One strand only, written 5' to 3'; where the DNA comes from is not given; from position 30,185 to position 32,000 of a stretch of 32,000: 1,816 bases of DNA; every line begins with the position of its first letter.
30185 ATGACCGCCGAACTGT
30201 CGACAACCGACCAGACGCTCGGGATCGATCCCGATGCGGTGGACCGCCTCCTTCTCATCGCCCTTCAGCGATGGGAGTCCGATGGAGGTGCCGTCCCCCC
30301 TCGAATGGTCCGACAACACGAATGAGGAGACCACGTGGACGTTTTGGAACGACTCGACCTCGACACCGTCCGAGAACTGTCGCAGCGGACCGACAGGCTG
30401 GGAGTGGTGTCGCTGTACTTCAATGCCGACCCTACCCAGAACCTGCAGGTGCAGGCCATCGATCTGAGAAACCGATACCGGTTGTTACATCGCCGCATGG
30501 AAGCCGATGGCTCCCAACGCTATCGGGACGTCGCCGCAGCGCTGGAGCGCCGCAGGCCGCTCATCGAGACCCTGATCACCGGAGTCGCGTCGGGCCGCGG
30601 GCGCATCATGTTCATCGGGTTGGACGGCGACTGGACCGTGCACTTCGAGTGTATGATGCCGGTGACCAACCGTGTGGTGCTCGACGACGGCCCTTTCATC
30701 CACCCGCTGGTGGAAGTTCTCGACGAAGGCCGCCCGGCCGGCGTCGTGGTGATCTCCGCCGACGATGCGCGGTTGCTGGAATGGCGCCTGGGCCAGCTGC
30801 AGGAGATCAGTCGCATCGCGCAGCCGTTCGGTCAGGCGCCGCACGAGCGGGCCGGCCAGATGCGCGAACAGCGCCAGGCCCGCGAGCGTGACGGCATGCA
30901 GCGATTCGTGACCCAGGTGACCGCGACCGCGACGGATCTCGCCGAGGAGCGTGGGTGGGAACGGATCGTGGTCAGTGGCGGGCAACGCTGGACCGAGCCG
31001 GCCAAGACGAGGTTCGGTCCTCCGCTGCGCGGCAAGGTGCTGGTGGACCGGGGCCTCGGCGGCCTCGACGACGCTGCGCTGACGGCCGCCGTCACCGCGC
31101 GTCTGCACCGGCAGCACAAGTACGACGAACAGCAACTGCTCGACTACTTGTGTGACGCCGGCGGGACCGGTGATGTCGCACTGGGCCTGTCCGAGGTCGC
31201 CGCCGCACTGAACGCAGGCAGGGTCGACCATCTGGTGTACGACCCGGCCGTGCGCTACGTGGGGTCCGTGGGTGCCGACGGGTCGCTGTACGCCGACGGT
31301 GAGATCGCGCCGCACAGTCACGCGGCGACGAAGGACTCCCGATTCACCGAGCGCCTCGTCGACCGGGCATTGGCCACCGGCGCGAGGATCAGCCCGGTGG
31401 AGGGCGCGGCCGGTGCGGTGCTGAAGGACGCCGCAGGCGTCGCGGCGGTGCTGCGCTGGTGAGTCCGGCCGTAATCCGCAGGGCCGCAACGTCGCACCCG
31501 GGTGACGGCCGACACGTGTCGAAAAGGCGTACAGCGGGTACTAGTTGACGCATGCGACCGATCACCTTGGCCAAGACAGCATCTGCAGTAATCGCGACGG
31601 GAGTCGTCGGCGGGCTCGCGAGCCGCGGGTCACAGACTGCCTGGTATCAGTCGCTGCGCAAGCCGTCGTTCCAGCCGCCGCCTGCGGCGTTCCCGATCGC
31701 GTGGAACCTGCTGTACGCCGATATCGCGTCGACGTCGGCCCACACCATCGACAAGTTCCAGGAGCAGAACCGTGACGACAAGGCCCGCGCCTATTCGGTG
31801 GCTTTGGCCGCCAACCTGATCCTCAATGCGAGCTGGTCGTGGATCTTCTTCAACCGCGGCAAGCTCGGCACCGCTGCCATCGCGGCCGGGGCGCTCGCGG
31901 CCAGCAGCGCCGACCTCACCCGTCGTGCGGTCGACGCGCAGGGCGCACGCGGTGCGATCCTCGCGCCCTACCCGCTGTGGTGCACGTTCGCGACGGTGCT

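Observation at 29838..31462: Three translationally coupled micro-ORFs feeding into an eRF1/Pelota-like (Rv2629-type) gene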

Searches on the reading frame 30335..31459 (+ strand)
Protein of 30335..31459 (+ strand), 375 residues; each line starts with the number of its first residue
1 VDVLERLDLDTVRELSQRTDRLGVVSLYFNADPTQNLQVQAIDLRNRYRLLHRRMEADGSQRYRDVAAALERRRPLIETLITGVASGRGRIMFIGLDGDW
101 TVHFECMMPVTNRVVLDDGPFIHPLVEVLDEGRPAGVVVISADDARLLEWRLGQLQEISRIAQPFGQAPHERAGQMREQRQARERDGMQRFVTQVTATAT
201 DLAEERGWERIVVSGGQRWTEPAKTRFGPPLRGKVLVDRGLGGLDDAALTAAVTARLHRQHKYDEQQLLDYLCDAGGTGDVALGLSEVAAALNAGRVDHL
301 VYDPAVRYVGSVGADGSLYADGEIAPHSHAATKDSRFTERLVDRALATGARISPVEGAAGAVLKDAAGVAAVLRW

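Call 5: search_protein_families(library=pfam, proteins=[window:30335-31459:+], max_evalue=1)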
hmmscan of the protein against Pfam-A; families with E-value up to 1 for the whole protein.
window:30335-31459:+ (375 aa): 5 families
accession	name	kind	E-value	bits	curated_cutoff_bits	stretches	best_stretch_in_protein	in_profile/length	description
PF18854.6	baeRF_family10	-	5.1e-36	124.5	27.1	1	120-261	1-142/143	Bacterial archaeo-eukaryotic release factor family 10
PF18845.6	baeRF_family3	-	6.6e-06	27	31.5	1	137-296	4-168/168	Bacterial archaeo-eukaryotic release factor family 3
PF18846.6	baeRF_family5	-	0.0022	18.6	27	1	169-221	48-100/132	Bacterial archaeo-eukaryotic release factor family 5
PF18844.6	baeRF_family2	-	0.0096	16.5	26.9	1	172-272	40-143/149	Bacterial archaeo-eukaryotic release factor family 2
PF11762.14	Arabinose_Iso_C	-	0.094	12.9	25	1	24-59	51-86/144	L-arabinose isomerase C-terminal domain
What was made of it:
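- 30335..31462 (+): Balon, the MSMEG_1130-family ribosome hibernation factor (aeRF1-like, 375 aa, GTG start). Pfam baeRF_family10 at 124.5 bits (call 5).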

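Call 6: search_protein_families(library=ncbifam, proteins=[window:30335-31459:+], max_evalue=1)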
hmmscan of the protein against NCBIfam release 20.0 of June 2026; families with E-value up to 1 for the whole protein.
window:30335-31459:+ (375 aa): 4 families
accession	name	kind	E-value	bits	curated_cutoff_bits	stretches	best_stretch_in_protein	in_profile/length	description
NF052288.1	MSMEG_1130_fam_RHF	equivalog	1.3e-173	577.5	480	1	5-375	1-387/387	MSMEG_1130 family ribosome hibernation factor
NF052289.1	Rv2629_fam_RHF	equivalog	3.3e-08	33.1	320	1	113-375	91-357/357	Rv2629 family ribosome hibernation factor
NF052287.1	AOC03_06830_fam_RHF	equivalog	1.2e-07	31.5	330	1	107-374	91-360/361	AOC03_06830 family ribosome hibernation factor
NF002795.0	PRK02929.1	equivalog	0.12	11.1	622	1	24-58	378-412/499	L-arabinose isomerase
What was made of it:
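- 30335..31462 (+): NCBIfam NF052288 at 577.5 bits against a cutoff of 480 (call 6).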

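Call 7: search_solved_structures(query=window:30335-31459:+, max_evalue=0.01, show_alignments=1)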
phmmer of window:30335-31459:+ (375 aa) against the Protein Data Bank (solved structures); distinct sequences matched with E-value up to 0.01: 1.
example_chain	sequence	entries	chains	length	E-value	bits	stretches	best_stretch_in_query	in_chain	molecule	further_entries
8v9j_z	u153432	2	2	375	9.6e-242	804.4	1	1-375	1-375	Ribosome hibernation factor Balon (MSMEG_1130)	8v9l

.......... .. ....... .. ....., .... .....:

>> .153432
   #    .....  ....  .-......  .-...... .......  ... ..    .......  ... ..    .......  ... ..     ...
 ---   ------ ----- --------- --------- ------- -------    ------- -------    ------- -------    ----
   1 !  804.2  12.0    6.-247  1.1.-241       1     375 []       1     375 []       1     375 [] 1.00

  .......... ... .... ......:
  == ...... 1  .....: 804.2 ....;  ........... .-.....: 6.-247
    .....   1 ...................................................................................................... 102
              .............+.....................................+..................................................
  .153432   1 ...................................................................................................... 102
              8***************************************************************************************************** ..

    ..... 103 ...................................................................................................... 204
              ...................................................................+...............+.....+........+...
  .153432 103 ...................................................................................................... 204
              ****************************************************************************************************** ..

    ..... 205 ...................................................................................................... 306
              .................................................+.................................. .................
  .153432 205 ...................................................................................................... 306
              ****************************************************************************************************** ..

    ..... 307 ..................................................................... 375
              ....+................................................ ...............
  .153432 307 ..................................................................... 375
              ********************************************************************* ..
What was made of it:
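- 30335..31462 (+): 97% identity over residues 1-375 to PDB 8V9J/8V9L chain z (call 7).
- On MSMEG_1130-family ribosome hibernation factor (Balon): E 1e-241, residues 1-375 aligned to 1-375, about 97% identity to PDB 8V9J chain z (call 7).
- Checked: The three-domain aeRF1-like layout is confirmed: Pfam baeRF_family10 at 124 bits (call 5) and a PDB match (call 7).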

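Call 8: find_related_loci(query=window:30335-31459:+, collection=genome_contigs, flank=4000)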
Query window:30335-31459:+ (375 aa) in genome_contigs; peptide patterns used: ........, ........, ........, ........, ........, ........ (x = any residue, [..] = any of these).
144 stretches matched a pattern; 1 encode a relative of the query (tblastn E <= 1e-3); 1 distinct loci.
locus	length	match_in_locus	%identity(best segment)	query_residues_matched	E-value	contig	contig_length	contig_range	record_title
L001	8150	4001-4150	39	304-360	4e-6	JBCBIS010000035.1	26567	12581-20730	MAG: Pseudomonadota bacterium isolate J06625_3 NODE_35_length_26567_cov_8.160589, whole genome shotgun sequence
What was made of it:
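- Tried and rejected: Genome scan for Balon loci (call 8).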

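Call 10: find_homologous_proteins(query=window:30335-31459:+, max_evalue=1e-10)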
Query window:30335-31459:+ (375 aa): 345 proteins with E <= 1e-10 among 8000 candidates; the best 120 are listed.
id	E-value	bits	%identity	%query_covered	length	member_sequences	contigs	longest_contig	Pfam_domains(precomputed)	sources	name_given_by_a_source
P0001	1.9e-241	818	99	100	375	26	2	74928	PF18845.7,PF18854.7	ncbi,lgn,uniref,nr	ncbi:hypothetical protein NLB33_02065 [Mycolicibacterium smegmatis]|uniref:MSMEG_1130 family ribosom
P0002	1.6e-209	713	86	100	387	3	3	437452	PF18845.7,PF18854.7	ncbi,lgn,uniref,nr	ncbi:hypothetical protein KL953_07530 [Mycolicibacterium goodii]|uniref:MSMEG_1130 family ribosome h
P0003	2.5e-164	565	72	100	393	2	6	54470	PF18854.7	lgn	-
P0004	6.1e-142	491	64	99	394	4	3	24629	PF18854.7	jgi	jgi:hypothetical protein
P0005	2.0e-138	479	63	99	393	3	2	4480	PF18854.7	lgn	-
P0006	4.6e-138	478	62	100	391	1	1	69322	PF18845.7,PF18854.7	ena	-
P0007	9.5e-137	474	62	99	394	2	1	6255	PF18854.7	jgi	jgi:hypothetical protein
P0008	1.4e-136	473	62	100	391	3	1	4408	PF18845.7,PF18854.7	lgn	-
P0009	4.6e-133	462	61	100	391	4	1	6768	PF18854.7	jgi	jgi:hypothetical protein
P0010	9.9e-133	461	61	99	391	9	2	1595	PF18845.7,PF18854.7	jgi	-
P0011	3.4e-132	459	61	100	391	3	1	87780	PF18845.7,PF18854.7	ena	-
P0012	9.7e-130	451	60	99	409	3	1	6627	PF18854.7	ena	-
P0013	1.2e-129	451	60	99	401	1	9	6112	PF18845.7,PF18854.7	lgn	-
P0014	2.5e-129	449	60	100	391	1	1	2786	PF18854.7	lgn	-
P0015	3.0e-129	449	60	100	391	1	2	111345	PF18854.7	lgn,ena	-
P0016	3.6e-129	449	61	100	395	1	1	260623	PF18845.7,PF18854.7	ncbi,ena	-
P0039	2.0e-124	433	58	100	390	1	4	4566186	PF18854.7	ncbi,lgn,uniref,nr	ncbi:hypothetical protein MTER_36040 [Mycolicibacter terrae]|uniref:Uncharacterized protein n=1 Tax=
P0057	2.5e-122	426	58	100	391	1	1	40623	PF18845.7,PF18854.7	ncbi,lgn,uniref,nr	ncbi:hypothetical protein EV641_12826 [Rhodococcus sp. SMB37]|uniref:MSMEG_1130 family ribosome hibe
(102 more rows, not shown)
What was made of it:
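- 30335..31462 (+): 99% identical to an M. smegmatis protein (call 10).
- Calls 5, 6, 7 and 10 establish the identity.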

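Call 13: find_encoding_contigs(protein=P0002, flank=3000, max_places=2)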
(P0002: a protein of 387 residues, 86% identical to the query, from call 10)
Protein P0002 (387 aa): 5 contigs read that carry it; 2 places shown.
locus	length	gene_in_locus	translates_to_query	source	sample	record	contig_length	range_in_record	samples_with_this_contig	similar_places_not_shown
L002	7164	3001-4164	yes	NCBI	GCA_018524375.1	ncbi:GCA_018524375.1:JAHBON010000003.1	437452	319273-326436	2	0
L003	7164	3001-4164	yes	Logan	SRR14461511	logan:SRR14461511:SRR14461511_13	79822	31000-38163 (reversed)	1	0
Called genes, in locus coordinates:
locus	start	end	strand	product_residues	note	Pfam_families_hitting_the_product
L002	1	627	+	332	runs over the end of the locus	PF02492:cobW, PF07683:CobW_C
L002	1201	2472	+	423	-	PF01266:DAO, PF01494:FAD_binding_3 (weak), PF13450:NAD_binding_8 (weak)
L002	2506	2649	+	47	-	-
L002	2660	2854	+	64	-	-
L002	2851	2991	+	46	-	-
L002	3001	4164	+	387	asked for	PF18854:baeRF_family10, PF18845:baeRF_family3 (weak)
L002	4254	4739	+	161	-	PF03073:TspO_MBR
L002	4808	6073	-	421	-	PF07992:Pyr_redox_2 (weak), PF00070:Pyr_redox (faint), PF00890:FAD_binding_2 (weak), PF01134:GIDA (faint), PF01266:DAO (weak), PF01494:FAD_binding_3, PF05834:Lycopene_cycl, PF12831:FAD_oxidored (weak), +2 more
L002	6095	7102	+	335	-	PF00348:polyprenyl_synt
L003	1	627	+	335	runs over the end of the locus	PF02492:cobW, PF07683:CobW_C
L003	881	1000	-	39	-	-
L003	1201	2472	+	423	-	PF01266:DAO, PF01494:FAD_binding_3 (weak), PF13450:NAD_binding_8 (weak)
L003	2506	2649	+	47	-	-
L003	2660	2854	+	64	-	-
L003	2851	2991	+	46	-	-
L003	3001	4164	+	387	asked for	PF18854:baeRF_family10, PF18845:baeRF_family3 (weak)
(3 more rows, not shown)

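Call 14: find_encoding_contigs(protein=P0003, flank=3000, max_places=2)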
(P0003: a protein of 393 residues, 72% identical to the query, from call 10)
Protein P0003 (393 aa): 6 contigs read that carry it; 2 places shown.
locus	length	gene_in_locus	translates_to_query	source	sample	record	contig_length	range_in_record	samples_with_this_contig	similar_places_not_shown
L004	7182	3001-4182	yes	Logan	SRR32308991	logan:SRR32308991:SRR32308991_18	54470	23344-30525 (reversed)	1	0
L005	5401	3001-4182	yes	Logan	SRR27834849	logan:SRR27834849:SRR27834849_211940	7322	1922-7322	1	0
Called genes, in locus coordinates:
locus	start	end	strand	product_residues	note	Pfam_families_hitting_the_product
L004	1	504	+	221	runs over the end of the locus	PF27099:Rv1733c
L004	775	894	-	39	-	-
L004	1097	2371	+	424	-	PF01266:DAO, PF13450:NAD_binding_8 (faint)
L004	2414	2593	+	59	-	-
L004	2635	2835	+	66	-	-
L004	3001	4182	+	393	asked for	PF18854:baeRF_family10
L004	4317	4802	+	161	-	PF03073:TspO_MBR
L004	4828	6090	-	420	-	PF00890:FAD_binding_2 (weak), PF01134:GIDA (faint), PF01266:DAO (weak), PF01494:FAD_binding_3, PF03486:HI0933_like (faint), PF05834:Lycopene_cycl, PF07992:Pyr_redox_2, PF12831:FAD_oxidored (weak), +1 more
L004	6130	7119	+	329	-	PF00348:polyprenyl_synt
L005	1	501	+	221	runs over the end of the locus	PF27099:Rv1733c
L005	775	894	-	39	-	-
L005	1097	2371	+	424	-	PF01266:DAO, PF13450:NAD_binding_8 (faint)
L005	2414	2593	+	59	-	-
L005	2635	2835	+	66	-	-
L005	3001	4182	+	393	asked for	PF18854:baeRF_family10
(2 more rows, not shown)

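Call 15: find_encoding_contigs(protein=P0004, flank=3000, max_places=2)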
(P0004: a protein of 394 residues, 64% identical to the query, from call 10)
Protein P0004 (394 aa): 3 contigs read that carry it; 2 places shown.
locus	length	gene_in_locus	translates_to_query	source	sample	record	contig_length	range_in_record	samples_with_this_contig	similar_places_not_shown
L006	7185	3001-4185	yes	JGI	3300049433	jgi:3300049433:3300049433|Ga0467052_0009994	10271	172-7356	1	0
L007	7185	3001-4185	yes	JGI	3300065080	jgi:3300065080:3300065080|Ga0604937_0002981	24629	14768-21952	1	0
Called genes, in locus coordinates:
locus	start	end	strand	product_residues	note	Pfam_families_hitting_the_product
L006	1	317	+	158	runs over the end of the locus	PF01266:DAO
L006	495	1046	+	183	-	PF01272:GreA_GreB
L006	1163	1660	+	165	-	PF01272:GreA_GreB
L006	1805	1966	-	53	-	-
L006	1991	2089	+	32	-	-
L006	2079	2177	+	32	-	-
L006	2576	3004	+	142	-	PF19457:DUF5994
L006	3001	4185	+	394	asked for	PF18854:baeRF_family10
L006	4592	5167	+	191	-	PF03779:SPW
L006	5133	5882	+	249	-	PF03458:Gly_transporter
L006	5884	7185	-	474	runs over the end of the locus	PF01546:Peptidase_M20, PF07687:M20_dimer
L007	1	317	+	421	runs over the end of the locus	PF01266:DAO, PF01494:FAD_binding_3 (weak), PF07992:Pyr_redox_2 (faint), PF13450:NAD_binding_8 (weak), PF13454:NAD_binding_9 (faint)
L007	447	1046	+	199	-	PF01272:GreA_GreB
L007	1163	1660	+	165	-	PF01272:GreA_GreB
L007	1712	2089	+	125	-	-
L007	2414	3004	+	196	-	PF19457:DUF5994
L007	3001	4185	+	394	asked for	PF18854:baeRF_family10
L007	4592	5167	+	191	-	PF03779:SPW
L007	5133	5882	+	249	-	PF03458:Gly_transporter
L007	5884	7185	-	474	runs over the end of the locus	PF01546:Peptidase_M20, PF07687:M20_dimer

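Call 16: find_encoding_contigs(protein=P0006, flank=3000, max_places=1)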
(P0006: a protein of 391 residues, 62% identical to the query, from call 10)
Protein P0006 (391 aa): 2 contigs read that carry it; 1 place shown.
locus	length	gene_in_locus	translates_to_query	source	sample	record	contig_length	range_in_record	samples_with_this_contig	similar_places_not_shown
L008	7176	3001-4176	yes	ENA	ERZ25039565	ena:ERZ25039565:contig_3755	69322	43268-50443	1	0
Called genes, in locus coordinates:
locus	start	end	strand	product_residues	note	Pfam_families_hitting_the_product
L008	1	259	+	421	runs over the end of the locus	PF01266:DAO, PF01494:FAD_binding_3 (weak), PF07992:Pyr_redox_2 (faint), PF13450:NAD_binding_8 (weak)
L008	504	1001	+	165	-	PF01272:GreA_GreB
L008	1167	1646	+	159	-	PF01272:GreA_GreB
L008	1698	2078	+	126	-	-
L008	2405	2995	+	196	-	PF19457:DUF5994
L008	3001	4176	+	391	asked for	PF18854:baeRF_family10, PF18845:baeRF_family3 (weak)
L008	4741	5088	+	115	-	PF09722:Xre_MbcA_ParS_C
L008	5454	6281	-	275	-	-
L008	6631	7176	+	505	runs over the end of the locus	PF00665:rve, PF22483:Mu-transpos_C_2 (weak)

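Call 17: find_encoding_contigs(protein=P0016, flank=3000, max_places=1)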
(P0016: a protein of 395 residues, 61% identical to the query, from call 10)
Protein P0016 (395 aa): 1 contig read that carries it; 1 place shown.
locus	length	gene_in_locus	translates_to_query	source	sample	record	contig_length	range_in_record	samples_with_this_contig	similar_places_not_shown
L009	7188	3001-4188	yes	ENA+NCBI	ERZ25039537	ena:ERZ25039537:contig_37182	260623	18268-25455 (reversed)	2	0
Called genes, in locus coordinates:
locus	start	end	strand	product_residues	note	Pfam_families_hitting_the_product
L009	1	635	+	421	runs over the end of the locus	PF01266:DAO, PF01494:FAD_binding_3 (weak), PF07992:Pyr_redox_2 (faint), PF13450:NAD_binding_8, PF13454:NAD_binding_9 (faint)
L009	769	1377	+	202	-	PF01272:GreA_GreB (weak)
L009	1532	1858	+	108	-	PF01272:GreA_GreB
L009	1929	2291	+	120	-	-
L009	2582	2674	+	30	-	-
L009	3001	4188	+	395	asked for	PF18854:baeRF_family10, PF18845:baeRF_family3 (weak)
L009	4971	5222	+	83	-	PF19457:DUF5994 (weak)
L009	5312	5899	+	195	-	PF00578:AhpC-TSA, PF08534:Redoxin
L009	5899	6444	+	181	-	PF02627:CMD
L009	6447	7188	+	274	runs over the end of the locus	PF02163:Peptidase_M50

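Call 18: find_encoding_contigs(protein=P0039, flank=3000, max_places=1)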
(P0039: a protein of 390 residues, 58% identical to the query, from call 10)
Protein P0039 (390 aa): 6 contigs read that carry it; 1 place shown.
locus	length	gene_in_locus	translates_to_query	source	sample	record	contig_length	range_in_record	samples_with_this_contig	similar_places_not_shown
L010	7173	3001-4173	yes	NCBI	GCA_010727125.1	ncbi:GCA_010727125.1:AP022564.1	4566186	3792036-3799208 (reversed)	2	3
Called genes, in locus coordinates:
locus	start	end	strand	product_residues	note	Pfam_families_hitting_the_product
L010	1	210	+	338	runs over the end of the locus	PF00248:Aldo_ket_red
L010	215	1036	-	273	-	PF01135:PCMT (weak), PF01209:Ubie_methyltran, PF13489:Methyltransf_23, PF07021:MetW (weak), PF13847:Methyltransf_31, PF08241:Methyltransf_11, PF08242:Methyltransf_12, PF13649:Methyltransf_25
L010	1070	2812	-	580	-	PF07969:Amidohydro_3, PF01979:Amidohydro_1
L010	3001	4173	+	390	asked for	PF18854:baeRF_family10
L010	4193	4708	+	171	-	PF04978:MST, PF12867:DinB_2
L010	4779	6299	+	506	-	PF00171:Aldedh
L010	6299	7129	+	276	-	-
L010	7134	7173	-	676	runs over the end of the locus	PF02897:Peptidase_S9_N, PF00326:Peptidase_S9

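Call 19: find_encoding_contigs(protein=P0057, flank=3000, max_places=1)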
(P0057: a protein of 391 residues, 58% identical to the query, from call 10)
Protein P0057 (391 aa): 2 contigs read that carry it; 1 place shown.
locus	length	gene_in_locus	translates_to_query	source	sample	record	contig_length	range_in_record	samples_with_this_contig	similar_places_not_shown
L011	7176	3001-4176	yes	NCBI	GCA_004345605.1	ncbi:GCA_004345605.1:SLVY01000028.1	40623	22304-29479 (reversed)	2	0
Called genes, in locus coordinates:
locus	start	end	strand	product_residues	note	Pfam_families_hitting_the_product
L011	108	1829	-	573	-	PF00884:Sulfatase, PF01663:Phosphodiest (faint)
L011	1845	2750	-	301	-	PF13593:SBF_like (weak), PF01758:SBF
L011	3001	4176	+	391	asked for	PF18854:baeRF_family10, PF18845:baeRF_family3 (weak)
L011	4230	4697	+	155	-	-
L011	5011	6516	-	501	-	PF00171:Aldedh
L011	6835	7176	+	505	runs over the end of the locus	PF00199:Catalase, PF06628:Catalase-rel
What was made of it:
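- L009, L010 and L011 have Balon without m2 (calls 17-19). Balon orthologues occur without any of them (calls 17-19).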

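Call 41: search_protein_families(library=pfam, proteins=[L008:2405-2992:+, L008:1698-2075:+, L007:447-1043:+, L008:1167-1643:+, L004:2832-2993:+, L004:2414-2590:+], max_evalue=10)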
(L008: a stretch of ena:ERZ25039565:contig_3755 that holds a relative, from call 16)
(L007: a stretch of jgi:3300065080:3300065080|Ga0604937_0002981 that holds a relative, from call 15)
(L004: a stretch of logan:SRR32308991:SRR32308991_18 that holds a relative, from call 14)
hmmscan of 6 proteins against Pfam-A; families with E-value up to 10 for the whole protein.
L008:2405-2992:+ (196 aa): 1 family
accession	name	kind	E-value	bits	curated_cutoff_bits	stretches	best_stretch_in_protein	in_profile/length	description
PF19457.4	DUF5994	-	2.5e-29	102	26.3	1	24-133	1-112/112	Family of unknown function (DUF5994)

L008:1698-2075:+ (126 aa): 2 families
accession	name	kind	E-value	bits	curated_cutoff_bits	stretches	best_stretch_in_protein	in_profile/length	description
PF24362.2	DUF7518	-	0.015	16.4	27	1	11-28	19-36/104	Family of unknown function (DUF7518)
PF10226.14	CCDC85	-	0.08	13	23.8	1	12-85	106-182/192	CCDC85 family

L007:447-1043:+ (199 aa): 2 families
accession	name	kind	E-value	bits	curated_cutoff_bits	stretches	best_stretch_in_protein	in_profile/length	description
PF01272.25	GreA_GreB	-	1.4e-09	38.3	26.9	1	76-143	6-72/77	Transcription elongation factor, GreA/GreB, C-term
PF03449.20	GreA_GreB_N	-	0.0023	18.5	24.5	1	7-30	1-26/71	Transcription elongation factor, N-terminal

L008:1167-1643:+ (159 aa): 3 families
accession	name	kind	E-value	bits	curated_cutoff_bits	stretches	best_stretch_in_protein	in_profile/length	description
PF01272.25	GreA_GreB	-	3.8e-10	40.1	26.9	1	72-143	4-74/77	Transcription elongation factor, GreA/GreB, C-term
PF07336.16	ABATE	-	0.027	15.5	24.4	1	10-72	15-77/130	Putative stress-induced transcription regulator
PF03449.20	GreA_GreB_N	-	0.31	11.7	24.5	0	7-25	1-19/71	Transcription elongation factor, N-terminal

L004:2832-2993:+ (54 aa): 0 families

L004:2414-2590:+ (59 aa): 0 families

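Call 77: search_protein_families(library=padloc, proteins=[window:30335-31459:+, L008:2405-2992:+, L008:1698-2075:+, L007:447-1043:+], max_evalue=0.1)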
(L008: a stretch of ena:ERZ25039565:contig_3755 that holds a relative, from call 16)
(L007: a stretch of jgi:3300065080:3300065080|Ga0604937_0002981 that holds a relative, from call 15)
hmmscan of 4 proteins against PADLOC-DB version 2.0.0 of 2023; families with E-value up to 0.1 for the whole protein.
window:30335-31459:+ (375 aa): 0 families

L008:2405-2992:+ (196 aa): 0 families

L008:1698-2075:+ (126 aa): 0 families

L007:447-1043:+ (199 aa): 0 families

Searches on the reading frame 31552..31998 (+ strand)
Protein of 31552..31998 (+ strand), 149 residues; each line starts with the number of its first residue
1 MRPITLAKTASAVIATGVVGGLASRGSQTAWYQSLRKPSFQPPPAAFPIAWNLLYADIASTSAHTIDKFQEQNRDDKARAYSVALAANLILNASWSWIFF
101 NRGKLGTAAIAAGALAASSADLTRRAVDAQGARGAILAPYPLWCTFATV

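Call 81: search_protein_families(library=pfam, proteins=[window:31552-31998:+], max_evalue=0.01)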
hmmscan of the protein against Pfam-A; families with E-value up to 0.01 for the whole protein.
window:31552-31998:+ (149 aa): 1 family
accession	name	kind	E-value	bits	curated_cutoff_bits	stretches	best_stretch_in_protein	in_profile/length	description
PF03073.20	TspO_MBR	-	1.3e-31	109.7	24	1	12-149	4-138/145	TspO/MBR family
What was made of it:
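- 31552..32000 (+): TspO/MBR gene (MSMEG_1131 orthologue, runs off the window). It is the conserved downstream neighbour in the M. smegmatis clade. Pfam TspO_MBR 109.7 bits (call 81).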
